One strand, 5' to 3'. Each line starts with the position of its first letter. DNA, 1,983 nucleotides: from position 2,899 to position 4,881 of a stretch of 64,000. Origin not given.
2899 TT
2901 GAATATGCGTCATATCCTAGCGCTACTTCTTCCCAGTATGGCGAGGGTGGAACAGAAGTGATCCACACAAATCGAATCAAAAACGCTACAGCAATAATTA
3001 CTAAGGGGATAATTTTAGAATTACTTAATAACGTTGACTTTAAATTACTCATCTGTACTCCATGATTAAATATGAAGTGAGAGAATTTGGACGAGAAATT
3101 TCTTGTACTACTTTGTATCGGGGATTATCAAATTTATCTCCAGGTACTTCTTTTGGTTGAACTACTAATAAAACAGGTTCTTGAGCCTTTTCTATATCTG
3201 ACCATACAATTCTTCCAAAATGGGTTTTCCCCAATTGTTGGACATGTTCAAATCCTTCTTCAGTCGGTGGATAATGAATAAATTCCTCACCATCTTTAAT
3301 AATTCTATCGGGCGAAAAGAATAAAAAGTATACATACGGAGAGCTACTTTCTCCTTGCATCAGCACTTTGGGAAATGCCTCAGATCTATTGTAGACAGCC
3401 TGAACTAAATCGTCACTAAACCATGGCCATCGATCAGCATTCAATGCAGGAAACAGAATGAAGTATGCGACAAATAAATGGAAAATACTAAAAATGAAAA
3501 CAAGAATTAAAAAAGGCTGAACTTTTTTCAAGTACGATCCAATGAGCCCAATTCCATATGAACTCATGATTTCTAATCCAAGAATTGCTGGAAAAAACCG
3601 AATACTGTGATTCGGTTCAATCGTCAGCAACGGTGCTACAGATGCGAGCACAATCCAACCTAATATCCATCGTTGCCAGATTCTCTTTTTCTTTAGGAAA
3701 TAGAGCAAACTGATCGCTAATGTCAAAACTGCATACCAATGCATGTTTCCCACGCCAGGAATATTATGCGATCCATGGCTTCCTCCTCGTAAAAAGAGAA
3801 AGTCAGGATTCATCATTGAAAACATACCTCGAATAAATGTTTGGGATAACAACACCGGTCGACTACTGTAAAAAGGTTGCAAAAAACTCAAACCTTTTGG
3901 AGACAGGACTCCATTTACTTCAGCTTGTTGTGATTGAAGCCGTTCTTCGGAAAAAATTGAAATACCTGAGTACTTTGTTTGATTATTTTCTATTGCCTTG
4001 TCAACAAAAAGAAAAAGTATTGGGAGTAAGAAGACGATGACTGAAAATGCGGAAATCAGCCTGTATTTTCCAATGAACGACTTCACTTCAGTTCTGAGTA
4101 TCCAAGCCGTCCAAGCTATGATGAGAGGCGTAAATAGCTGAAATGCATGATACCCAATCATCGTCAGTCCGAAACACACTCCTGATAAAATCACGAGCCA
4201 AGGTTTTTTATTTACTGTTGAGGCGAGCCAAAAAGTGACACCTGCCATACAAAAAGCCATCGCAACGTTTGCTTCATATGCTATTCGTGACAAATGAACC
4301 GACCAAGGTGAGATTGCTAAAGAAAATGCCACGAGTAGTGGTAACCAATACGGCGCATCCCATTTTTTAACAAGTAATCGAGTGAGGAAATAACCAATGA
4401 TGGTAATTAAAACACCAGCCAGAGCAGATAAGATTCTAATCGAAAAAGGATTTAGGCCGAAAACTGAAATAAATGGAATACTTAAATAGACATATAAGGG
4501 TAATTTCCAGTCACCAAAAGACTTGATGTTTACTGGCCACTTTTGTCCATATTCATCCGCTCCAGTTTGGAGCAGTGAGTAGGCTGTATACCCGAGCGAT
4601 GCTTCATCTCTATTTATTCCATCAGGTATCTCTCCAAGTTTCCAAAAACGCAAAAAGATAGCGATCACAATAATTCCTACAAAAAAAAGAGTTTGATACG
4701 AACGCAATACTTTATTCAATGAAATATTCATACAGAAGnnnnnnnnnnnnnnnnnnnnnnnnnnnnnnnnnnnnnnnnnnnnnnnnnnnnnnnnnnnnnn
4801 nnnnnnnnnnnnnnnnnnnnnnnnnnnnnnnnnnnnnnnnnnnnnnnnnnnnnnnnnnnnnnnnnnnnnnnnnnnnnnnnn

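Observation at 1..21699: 21.7-kb single-strand glycan-assembly megalocus with 7-8 GT-C enzymes, two lipid-phosphate-sugar synthases, a flippase and an LCP ligase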

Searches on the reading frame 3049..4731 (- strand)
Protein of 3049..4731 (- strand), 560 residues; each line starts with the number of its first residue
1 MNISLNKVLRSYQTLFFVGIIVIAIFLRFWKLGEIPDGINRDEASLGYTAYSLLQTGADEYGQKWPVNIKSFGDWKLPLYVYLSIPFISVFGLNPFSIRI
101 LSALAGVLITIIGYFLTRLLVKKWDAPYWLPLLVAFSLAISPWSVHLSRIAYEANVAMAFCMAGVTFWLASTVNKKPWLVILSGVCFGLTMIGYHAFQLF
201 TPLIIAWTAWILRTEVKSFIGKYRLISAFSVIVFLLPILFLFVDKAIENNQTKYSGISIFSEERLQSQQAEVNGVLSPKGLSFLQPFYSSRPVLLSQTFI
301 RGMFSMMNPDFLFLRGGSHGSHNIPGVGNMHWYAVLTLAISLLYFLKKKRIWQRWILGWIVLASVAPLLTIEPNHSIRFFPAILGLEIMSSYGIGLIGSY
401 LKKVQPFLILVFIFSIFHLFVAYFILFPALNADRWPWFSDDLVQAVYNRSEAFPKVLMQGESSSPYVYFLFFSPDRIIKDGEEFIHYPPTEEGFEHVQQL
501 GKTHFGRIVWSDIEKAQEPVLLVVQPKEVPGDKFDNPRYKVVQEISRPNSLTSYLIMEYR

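Call 6: search_protein_families(library=pfam, proteins=[window:3049-4731:-], max_evalue=0.01)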
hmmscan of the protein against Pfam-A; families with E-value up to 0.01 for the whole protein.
window:3049-4731:- (560 aa): 1 family
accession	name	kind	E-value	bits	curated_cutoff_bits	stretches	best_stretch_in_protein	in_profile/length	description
PF13231.12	PMT_2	-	1.3e-05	25.9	26.1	1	78-234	4-154/160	Dolichyl-phosphate-mannose-protein mannosyltransferase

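Call 11: search_solved_structures(query=window:3049-4731:-, max_evalue=1)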
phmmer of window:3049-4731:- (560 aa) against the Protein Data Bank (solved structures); distinct sequences matched with E-value up to 1: 3.
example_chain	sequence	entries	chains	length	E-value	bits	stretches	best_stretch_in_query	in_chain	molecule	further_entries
9y6s_8P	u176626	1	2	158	0.082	14.7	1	439-533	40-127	Ubiquitin-like domain-containing protein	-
24rc_B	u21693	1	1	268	0.42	12.4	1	186-316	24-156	Sodium/potassium-transporting ATPase subunit beta-3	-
9kcg_B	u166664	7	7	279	0.45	12.3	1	186-316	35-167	Sodium/potassium-transporting ATPase subunit beta-3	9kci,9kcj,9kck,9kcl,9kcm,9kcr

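Call 14: find_homologous_proteins(query=window:3049-4731:-, max_evalue=0.00001)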
Query window:3049-4731:- (560 aa): 384 proteins with E <= 0.00001 among 8000 candidates; the best 120 are listed.
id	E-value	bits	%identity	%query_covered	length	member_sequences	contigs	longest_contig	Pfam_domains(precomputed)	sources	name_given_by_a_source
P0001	0.0e+0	1266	100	100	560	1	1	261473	PF13231.13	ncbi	-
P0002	7.3e-193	660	53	98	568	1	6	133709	PF13231.13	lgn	-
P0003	4.3e-174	598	49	98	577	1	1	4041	PF13231.13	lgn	-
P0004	3.6e-135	470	43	97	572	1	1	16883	PF13231.13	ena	-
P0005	4.5e-131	456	41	98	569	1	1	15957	-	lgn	-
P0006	2.6e-126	441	41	98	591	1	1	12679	-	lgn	-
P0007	1.3e-125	438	39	96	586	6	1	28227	-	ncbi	-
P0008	2.9e-125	437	39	95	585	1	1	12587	-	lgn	-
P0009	7.8e-125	436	42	99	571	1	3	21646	PF13231.13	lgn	-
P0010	4.9e-120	420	39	96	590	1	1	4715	-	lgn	-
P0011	5.2e-120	420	39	95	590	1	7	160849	-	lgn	-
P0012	3.6e-116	407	38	97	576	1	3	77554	-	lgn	-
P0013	1.0e-115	406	39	97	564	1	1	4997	-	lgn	-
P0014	1.2e-113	399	38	97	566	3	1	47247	-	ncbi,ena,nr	ncbi:MAG: hypothetical protein GW941_01000 [Candidatus Pacebacteria bacterium]|nr:hypothetical prote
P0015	1.5e-113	399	39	97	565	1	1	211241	-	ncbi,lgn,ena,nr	ncbi:MAG: hypothetical protein OEX81_00285 [Candidatus Pacebacteria bacterium]|nr:hypothetical prote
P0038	2.1e-99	352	37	95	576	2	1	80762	PF02366.25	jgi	jgi:4-amino-4-deoxy-L-arabinose transferase-like glycosyltransferase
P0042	1.3e-97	346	33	96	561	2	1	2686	PF02366.25,PF24677.2,PF24124.2,PF13231.13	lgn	-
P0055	1.1e-90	323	34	95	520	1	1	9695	PF02366.25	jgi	jgi:hypothetical protein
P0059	2.4e-88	315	33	98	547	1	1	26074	PF02366.25,PF13231.13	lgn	-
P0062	1.0e-86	310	34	98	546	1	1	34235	PF02366.25,PF13231.13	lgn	-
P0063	1.8e-86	309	33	94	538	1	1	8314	PF02366.25,PF13231.13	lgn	-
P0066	1.5e-85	306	37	92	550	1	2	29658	PF02366.25,PF13231.13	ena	-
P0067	1.9e-85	306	33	96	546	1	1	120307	PF02366.25,PF13231.13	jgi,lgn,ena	-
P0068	2.4e-85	305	34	95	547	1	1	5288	PF02366.25,PF13231.13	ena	-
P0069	6.9e-85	304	35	98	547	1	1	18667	PF02366.25,PF13231.13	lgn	-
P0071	5.5e-84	301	36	92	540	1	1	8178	PF02366.25,PF13231.13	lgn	-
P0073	8.6e-84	300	35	97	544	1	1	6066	PF02366.25,PF13231.13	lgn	-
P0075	1.5e-83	300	33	97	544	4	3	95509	PF02366.25,PF13231.13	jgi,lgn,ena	-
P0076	2.9e-83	299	36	94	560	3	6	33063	PF02366.25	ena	-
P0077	3.6e-83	298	35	89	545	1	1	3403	PF02366.25,PF13231.13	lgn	-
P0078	5.8e-83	298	34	96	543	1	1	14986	PF02366.25,PF13231.13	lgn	-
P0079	7.2e-83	297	34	97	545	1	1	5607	PF02366.25,PF13231.13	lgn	-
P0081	1.1e-82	297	33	95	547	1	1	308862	PF02366.25,PF13231.13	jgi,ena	-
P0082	1.2e-82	297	33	98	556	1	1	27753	PF02366.25,PF13231.13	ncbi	-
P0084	2.9e-82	295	34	96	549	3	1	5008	PF02366.25,PF13231.13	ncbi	-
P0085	3.4e-82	295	36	95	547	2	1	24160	PF02366.25,PF13231.13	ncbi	-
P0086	7.3e-82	294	37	97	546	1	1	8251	PF02366.25,PF13231.13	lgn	-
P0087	1.2e-81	293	36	88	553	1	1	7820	PF02366.25,PF13231.13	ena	-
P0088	1.9e-81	293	34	92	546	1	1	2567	PF02366.25,PF13231.13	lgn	-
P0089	5.1e-81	291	31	98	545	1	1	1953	PF02366.25,PF13231.13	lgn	-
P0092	8.8e-81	290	35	89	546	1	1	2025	PF02366.25,PF13231.13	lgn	-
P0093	9.2e-81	290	35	92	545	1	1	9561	PF02366.25,PF13231.13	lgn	-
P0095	1.0e-80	290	34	92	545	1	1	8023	PF02366.25,PF13231.13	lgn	-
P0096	1.1e-80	290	33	92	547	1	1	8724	PF02366.25,PF13231.13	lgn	-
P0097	1.5e-80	290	33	98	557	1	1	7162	PF02366.25,PF13231.13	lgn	-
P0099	1.8e-80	289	35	89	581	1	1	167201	PF02366.25,PF13231.13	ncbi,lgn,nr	ncbi:glycosyltransferase family 39 protein [Candidatus Gottesmanbacteria bacterium]|nr:glycosyltrans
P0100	2.1e-80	289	36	97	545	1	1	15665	PF02366.25,PF13231.13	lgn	-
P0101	2.8e-80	289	34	97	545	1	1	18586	PF02366.25,PF13231.13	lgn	-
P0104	3.5e-80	288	33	95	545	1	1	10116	PF02366.25,PF13231.13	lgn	-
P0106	6.4e-80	288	34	93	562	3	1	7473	PF02366.25,PF13231.13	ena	-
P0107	6.8e-80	287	34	92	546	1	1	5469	PF02366.25,PF13231.13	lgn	-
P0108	7.6e-80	287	34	98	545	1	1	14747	PF02366.25,PF13231.13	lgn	-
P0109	8.6e-80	287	34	98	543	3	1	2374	PF02366.25,PF13231.13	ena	-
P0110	9.1e-80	287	33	93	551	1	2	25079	PF02366.25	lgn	-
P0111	1.0e-79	287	33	98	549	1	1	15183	PF02366.25,PF13231.13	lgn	-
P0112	1.1e-79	287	35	96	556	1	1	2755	PF02366.25,PF13231.13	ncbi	-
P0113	1.1e-79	287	33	98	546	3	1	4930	PF02366.25,PF13231.13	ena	-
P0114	1.1e-79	287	34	95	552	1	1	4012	PF02366.25,PF13231.13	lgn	-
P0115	1.2e-79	287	32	98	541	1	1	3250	PF02366.25,PF13231.13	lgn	-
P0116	1.4e-79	286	34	99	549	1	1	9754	PF02366.25,PF13231.13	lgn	-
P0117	1.6e-79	286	34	96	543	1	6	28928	PF02366.25,PF13231.13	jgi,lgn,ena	-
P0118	2.0e-79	286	35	98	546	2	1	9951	PF02366.25,PF13231.13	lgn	-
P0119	2.3e-79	286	32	97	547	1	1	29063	PF02366.25,PF13231.13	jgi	jgi:4-amino-4-deoxy-L-arabinose transferase-like glycosyltransferase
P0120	3.6e-79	285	33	98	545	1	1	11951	PF02366.25,PF13231.13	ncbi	-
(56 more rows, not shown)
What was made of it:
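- On Protein O-mannosyltransferase (PMT, GT39): Many homologues of g14 carry PF02366 (call 14).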

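Call 17: find_encoding_contigs(protein=P0001, flank=10000, max_places=3)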
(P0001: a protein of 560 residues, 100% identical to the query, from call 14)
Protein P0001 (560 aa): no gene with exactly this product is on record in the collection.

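Call 18: find_encoding_contigs(protein=P0002, flank=10000, max_places=2)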
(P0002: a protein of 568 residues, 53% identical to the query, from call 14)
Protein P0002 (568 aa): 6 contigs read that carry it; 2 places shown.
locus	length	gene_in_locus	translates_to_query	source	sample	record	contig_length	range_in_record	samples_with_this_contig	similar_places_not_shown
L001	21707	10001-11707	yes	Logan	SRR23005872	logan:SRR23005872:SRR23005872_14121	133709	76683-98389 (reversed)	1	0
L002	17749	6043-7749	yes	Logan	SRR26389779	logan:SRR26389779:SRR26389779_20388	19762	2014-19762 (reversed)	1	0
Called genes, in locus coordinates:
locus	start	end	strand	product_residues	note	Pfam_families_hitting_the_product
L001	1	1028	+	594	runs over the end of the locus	PF10131:PTPS_related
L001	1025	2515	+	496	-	PF01943:Polysacc_synt, PF13440:Polysacc_synt_3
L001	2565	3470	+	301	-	PF00535:Glycos_transf_2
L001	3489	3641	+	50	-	-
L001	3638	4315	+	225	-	PF00535:Glycos_transf_2, PF10111:Glyco_tranf_2_2, PF13641:Glyco_tranf_2_3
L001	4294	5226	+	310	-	PF13641:Glyco_tranf_2_3, PF00535:Glycos_transf_2, PF13632:Glyco_trans_2_3 (faint)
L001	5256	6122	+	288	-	PF00535:Glycos_transf_2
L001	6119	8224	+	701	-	PF00534:Glycos_transf_1, PF13692:Glyco_trans_1_4, PF00535:Glycos_transf_2, PF13641:Glyco_tranf_2_3 (weak)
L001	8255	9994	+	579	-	-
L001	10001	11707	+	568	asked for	PF13231:PMT_2 (weak)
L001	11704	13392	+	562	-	-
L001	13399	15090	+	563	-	PF13231:PMT_2 (weak)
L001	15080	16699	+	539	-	PF13231:PMT_2 (weak)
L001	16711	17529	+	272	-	PF00535:Glycos_transf_2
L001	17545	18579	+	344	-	PF13439:Glyco_transf_4, PF13579:Glyco_trans_4_4 (weak), PF00534:Glycos_transf_1, PF13692:Glyco_trans_1_4, PF20706:GT4-conflict (weak)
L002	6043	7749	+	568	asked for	PF13231:PMT_2 (weak)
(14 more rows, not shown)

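Call 23: search_solved_structures(query=A2, max_evalue=1, show_alignments=2)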
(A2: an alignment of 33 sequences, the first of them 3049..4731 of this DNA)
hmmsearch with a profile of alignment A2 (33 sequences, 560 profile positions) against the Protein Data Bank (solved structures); distinct sequences matched with E-value up to 1: 1.
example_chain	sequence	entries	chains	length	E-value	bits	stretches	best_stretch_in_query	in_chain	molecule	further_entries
5ezm_A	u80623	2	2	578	0.0066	18.6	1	70-233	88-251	4-amino-4-deoxy-L-arabinose transferase or related glycosyltransferases of PMT family | 4-amino-4-deoxy-L-arabinose (L-Ara4N) transferase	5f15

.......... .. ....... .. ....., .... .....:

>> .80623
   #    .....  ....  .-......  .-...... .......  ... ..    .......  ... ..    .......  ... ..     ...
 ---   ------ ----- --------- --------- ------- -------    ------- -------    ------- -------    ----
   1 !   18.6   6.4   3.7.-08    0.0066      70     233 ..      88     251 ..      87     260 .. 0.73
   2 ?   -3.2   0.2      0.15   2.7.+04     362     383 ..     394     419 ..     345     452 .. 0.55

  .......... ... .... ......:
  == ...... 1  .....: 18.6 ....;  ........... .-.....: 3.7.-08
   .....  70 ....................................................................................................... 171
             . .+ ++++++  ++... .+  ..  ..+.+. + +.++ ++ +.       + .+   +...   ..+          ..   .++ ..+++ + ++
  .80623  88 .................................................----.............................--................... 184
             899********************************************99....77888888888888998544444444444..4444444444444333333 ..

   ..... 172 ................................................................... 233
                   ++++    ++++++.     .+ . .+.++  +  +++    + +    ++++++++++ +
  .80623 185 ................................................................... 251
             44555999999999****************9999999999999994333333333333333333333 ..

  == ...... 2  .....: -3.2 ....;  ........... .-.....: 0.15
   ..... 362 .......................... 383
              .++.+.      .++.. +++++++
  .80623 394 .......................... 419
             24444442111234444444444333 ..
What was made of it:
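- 3049..4731 (-): g14: tandem GT-C paralog 2 (the one modelled). The family profile hits ArnT 5ezm at E=0.0066 (call 23).
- On GT-C fold glycosyltransferases (tandem family g13-g16): This is inferred from the fold, from the alignment of D74-x-K76 with the ArnT region around residue 88 (call 23), and from the neighbouring DPMS-like GT2 genes.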

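Call 35: predict_structure(alignment_id=A2)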
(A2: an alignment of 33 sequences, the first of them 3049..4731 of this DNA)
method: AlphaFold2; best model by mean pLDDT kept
length: 560 residues; sequences in the alignment: 33
mean_pLDDT: 90.7   pTM: 0.91
mean pLDDT of the five models: 90.7, 90.0, 89.9, 88.8, 87.5
residues with pLDDT >= 90: 393; 70-90: 149; 50-70: 15; < 50: 3
segments of 3 or more residues with pLDDT < 50: 1-3
pLDDT, mean of each block of 10 residues (from residue 1): 61 94 97 92 92 91 78 77 97 96 98 96 86 97 94 93 97 94 97 92 97 95 97 92 73 75 88 90 91 92 91 84 86 94 95 96 94 89 97 92 86 92 90 89 94 93 86 88 84 82 93 93 95 94 93 95
secondary structure, 60 per line:
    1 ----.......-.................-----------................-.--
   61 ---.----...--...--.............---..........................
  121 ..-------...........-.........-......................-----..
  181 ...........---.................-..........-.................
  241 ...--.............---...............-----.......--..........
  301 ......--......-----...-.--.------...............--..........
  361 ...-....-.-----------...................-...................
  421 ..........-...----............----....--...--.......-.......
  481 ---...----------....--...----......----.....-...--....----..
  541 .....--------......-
elements in order: H5-11 H13-29 H41-56 E69-71 E74-76 H79-91 H95-122 H130-140 H142-150 H152-173 H179-191 H195-211 H213-222 H224-243 H246-257 H262-276 H282-288 H291-306 H309-314 H334-348 H351-363 H365-368 H382-400 H402-430 H439-450 E455-458 H466-472 H474-480 E484-486 E497-500 E503-505 H510-515 E520-524 H531-534 E539-545 E554-559
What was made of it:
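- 3049..4731 (-): The AF2 model has pLDDT 90.7 and pTM 0.91 (call 35).
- On GT-C fold glycosyltransferases (tandem family g13-g16): The g14 AF2 model has pLDDT 90.7 (call 35).
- The tandem family is GT-C by a high-confidence model (pLDDT 90.7, call 35).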

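Call 37: fold_search(model_id=the predicted structure, library=pdb)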
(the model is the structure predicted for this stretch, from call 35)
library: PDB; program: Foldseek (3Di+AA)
matches with E <= 10: 298; with E <= 0.001: 30
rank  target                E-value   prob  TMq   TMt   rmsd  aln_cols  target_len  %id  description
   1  3waj                  3.0e-08  1.00  0.49  0.36  12.6       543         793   14  Crystal structure of the Archaeoglobus fulgidus oligosaccharyltransferase (O29867_ARCFU) complex with Zn and sulfate (released 2013-10-30)
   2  7e9s_A                3.5e-08  1.00  0.47  0.33  13.6       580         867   13  Archaeal oligosaccharyltransferase AglB from Archaeoglobus fulgidus in complex with an inhibitory peptide and a dolich (released 2021-09-08)
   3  8agc_A                6.2e-08  1.00  0.51  0.43  13.5       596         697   14  Structure of yeast oligosaccharylransferase complex with lipid-linked oligosaccharide and non-acceptor peptide bound (released 2022-12-07)
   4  3wak                  6.2e-08  1.00  0.47  0.32  13.2       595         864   15  Crystal structure of the Archaeoglobus fulgidus oligosaccharyltransferase (O29867_ARCFU) in the apo form (released 2013-10-30)
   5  5ezm                  7.4e-08  1.00  0.43  0.44  14.4       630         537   12  Crystal Structure of ArnT from Cupriavidus metallidurans in the apo state (released 2016-02-17)
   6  5gmy_A                9.2e-08  1.00  0.46  0.33  13.4       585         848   14  Crystal structure of the Archaeoglobus fulgidus oligosaccharyltransferase (O29867_ARCFU) tethered with an acceptor pep (released 2017-02-01)
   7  8b6l_I                1.4e-07  1.00  0.46  0.39  15.1       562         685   14  Subtomogram average of the human Sec61-TRAP-OSTA-translocon (released 2022-12-07)
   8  9n9j_I                1.6e-07  1.00  0.47  0.39  15.2       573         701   13  Structure of a GRP94 folding intermediate engaged with a CCDC134- and FKBP11-bound secretory translocon (released 2025-11-19)
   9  7oci_F                1.7e-07  1.00  0.49  0.44  12.7       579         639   12  Cryo-EM structure of yeast Ost6p containing oligosaccharyltransferase complex (released 2022-02-16)
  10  6s7o_A                2.0e-07  1.00  0.50  0.44  13.3       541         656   12  Cryo-EM structure of human oligosaccharyltransferase complex OST-A (released 2019-12-18)
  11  6gxc_A                2.3e-07  1.00  0.43  0.35  14.2       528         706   13  Bacterial oligosaccharyltransferase PglB in complex with an inhibitory peptide and a reactive lipid-linked oligosaccha (released 2018-11-14)
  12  5f15                  3.2e-07  1.00  0.44  0.45  15.1       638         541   11  Crystal Structure of ArnT from Cupriavidus metallidurans bound to Undecaprenyl phosphate (released 2016-02-17)
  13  5ogl_A                5.2e-07  1.00  0.47  0.39  13.2       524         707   12  Structure of bacterial oligosaccharyltransferase PglB in complex with an acceptor peptide and an lipid-linked oligosac (released 2017-10-25)
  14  6ftg_5                5.7e-07  1.00  0.49  0.44  13.6       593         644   12  Subtomogram average of OST-containing ribosome-translocon complexes from canine rough microsomal membranes (released 2018-03-21)
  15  8age_A                6.5e-07  1.00  0.48  0.42  12.5       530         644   15  Structure of yeast oligosaccharylransferase complex with acceptor peptide bound (released 2022-12-07)
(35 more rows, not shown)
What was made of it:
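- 3049..4731 (-): All 30 Foldseek PDB hits with E of 1e-3 or better are GT-C: AglB 3e-8, STT3, ArnT 7e-8, PglB, Pmt4, ALG9 (call 37).
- Checked: They are nevertheless GT-C by structure prediction (calls 35, 37).
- All its significant PDB matches are GT-C (call 37). The top Foldseek hits for g14 are oligosaccharyltransferases (call 37).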

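Call 65: search_protein_families(library=ncbifam, proteins=[window:3049-4731:-], max_evalue=0.001)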
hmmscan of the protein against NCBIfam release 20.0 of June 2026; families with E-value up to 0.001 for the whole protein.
window:3049-4731:- (560 aa): 1 family
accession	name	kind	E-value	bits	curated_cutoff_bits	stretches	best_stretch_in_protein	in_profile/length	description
TIGR03663.1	TIGR03663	subfamily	4e-09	36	126.25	1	17-196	4-165/435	flippase activity-associated protein Agl23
